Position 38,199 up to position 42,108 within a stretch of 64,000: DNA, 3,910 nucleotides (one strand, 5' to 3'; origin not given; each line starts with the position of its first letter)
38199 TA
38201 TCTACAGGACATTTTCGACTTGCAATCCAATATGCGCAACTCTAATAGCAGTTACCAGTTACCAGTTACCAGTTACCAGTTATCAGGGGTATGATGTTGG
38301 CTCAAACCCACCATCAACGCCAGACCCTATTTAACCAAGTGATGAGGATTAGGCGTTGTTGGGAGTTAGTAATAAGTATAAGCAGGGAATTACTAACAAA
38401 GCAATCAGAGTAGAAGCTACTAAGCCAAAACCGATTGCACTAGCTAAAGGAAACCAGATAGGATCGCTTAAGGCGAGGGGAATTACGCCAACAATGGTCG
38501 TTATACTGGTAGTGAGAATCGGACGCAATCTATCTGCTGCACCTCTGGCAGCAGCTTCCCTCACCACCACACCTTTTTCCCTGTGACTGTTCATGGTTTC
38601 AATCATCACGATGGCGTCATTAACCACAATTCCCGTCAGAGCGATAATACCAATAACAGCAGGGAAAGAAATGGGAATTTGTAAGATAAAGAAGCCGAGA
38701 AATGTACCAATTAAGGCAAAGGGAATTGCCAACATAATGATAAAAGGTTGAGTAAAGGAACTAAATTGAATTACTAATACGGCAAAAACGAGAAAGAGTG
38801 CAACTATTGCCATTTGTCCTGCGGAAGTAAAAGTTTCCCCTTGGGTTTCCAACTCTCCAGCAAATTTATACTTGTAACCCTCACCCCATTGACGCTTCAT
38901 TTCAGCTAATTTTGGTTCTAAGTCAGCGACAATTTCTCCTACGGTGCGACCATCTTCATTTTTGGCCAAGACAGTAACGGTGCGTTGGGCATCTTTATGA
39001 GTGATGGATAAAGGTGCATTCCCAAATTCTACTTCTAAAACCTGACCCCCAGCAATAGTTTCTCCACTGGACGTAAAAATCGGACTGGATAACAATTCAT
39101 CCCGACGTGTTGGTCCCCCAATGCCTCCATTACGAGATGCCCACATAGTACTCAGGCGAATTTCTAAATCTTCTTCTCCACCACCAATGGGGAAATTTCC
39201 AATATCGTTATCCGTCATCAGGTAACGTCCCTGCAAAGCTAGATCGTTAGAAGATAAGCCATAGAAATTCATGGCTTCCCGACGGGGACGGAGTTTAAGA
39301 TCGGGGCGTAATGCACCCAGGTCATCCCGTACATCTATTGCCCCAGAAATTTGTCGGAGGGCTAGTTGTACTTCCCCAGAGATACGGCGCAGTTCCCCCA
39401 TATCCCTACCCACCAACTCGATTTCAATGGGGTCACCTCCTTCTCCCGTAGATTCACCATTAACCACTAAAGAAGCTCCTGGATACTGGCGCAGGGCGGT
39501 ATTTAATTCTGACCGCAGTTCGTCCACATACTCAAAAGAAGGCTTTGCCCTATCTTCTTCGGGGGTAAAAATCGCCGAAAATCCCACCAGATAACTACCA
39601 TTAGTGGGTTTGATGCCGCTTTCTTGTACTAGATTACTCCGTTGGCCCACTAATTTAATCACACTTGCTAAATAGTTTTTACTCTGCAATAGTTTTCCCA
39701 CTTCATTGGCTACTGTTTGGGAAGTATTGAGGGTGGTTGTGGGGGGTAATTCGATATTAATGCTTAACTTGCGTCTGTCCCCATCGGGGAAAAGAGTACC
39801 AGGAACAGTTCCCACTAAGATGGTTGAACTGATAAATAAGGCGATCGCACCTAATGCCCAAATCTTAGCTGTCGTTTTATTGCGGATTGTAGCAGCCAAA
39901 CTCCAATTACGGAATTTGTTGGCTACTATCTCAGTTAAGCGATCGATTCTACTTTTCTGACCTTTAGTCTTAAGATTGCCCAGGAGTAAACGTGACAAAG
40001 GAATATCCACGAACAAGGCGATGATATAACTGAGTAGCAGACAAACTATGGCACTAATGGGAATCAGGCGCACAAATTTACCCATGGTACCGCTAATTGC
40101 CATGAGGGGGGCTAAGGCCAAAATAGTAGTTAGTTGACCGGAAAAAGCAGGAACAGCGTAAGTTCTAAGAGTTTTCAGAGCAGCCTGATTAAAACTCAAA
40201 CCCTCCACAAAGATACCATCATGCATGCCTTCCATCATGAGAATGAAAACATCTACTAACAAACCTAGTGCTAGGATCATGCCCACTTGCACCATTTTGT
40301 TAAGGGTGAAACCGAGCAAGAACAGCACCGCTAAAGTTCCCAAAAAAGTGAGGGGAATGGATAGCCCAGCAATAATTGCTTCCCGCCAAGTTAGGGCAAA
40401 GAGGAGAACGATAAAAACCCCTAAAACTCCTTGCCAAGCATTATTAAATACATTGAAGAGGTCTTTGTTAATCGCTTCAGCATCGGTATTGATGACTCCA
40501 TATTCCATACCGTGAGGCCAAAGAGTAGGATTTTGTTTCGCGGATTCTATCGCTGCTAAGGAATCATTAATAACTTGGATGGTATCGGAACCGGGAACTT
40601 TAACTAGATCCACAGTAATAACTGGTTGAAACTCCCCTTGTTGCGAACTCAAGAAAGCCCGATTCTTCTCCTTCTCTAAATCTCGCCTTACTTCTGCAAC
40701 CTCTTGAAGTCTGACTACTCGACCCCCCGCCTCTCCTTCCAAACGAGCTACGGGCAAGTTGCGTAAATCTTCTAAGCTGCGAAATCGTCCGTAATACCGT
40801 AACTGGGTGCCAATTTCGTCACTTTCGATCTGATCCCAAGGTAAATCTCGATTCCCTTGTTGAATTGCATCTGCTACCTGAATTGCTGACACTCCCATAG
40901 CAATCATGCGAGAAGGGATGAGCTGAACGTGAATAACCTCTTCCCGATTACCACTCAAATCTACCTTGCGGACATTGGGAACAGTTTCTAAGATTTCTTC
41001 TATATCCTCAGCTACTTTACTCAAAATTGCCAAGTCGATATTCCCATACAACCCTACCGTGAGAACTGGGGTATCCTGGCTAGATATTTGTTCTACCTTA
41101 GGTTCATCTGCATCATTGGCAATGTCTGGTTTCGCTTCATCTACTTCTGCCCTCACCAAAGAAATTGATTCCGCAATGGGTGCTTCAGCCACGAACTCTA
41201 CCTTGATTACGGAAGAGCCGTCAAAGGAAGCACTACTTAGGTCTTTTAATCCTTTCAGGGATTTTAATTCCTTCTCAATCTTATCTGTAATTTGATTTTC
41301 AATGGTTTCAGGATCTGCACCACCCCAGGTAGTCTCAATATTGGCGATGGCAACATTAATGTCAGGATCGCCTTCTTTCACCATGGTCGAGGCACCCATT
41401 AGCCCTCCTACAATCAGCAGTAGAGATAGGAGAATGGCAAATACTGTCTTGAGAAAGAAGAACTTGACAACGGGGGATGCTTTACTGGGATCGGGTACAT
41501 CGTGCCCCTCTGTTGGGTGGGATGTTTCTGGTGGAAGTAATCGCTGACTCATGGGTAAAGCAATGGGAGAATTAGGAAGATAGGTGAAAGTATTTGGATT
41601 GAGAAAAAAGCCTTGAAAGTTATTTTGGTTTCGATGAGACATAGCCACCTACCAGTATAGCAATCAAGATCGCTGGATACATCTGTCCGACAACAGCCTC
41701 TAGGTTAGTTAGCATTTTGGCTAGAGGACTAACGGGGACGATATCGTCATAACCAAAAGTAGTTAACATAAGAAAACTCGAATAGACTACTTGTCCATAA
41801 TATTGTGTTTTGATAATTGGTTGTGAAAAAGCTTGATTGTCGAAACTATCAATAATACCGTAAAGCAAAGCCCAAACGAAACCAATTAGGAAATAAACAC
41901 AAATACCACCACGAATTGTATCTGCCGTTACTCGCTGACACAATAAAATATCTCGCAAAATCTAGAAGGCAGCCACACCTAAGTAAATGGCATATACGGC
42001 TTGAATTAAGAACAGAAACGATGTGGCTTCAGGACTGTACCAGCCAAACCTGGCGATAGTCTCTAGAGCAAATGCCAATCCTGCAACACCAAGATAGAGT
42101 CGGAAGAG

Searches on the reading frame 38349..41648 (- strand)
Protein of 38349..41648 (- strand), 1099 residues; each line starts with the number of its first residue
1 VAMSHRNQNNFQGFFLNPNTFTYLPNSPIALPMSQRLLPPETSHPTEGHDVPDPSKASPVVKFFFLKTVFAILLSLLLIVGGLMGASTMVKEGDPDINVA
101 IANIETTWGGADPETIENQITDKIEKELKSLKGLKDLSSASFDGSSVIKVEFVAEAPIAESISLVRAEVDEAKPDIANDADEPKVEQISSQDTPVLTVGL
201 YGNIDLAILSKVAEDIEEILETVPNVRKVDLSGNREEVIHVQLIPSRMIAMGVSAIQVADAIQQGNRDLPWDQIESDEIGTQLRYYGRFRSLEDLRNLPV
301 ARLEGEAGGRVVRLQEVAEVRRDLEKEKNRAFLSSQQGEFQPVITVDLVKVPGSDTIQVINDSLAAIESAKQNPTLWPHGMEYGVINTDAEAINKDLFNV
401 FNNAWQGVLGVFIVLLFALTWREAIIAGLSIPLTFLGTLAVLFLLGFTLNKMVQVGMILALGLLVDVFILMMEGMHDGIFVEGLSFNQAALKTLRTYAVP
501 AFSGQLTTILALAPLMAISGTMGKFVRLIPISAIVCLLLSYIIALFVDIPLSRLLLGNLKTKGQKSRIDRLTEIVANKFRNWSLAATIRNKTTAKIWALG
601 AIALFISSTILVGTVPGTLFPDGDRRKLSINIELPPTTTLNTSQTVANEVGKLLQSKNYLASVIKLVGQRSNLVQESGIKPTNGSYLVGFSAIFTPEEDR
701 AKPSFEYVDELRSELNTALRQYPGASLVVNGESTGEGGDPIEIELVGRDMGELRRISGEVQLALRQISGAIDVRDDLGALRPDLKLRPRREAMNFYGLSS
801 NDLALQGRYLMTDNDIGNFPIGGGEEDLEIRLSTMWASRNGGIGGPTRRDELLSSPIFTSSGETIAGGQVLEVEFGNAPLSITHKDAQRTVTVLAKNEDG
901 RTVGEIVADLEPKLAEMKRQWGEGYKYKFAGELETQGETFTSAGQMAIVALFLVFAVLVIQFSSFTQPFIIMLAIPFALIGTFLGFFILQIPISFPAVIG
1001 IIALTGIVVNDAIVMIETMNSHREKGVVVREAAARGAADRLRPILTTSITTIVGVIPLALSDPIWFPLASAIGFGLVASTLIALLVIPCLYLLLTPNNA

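Call 14: search_protein_families(library=pfam, proteins=[window:38349-41648:-])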
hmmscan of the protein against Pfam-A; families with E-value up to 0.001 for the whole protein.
window:38349-41648:- (1099 aa): 2 families
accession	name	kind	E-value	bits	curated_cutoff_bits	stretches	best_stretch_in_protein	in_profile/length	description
PF00873.25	ACR_tran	-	5.6e-160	534.6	28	1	61-1094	2-1020/1021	AcrB/AcrD/AcrF family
PF02355.23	SecD_SecF_C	-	5.4e-06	26.4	20.5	1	935-1086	24-178/189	Protein export membrane protein SecD/SecF, C-terminal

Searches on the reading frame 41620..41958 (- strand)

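Call 14: search_protein_families(library=pfam, proteins=[window:41620-41958:-])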
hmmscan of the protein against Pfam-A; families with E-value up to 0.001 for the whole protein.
window:41620-41958:- (112 aa): 1 family
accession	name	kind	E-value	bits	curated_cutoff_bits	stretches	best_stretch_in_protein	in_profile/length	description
PF07885.22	Ion_trans_2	-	2.3e-07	31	22.5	1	26-103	10-74/79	Ion channel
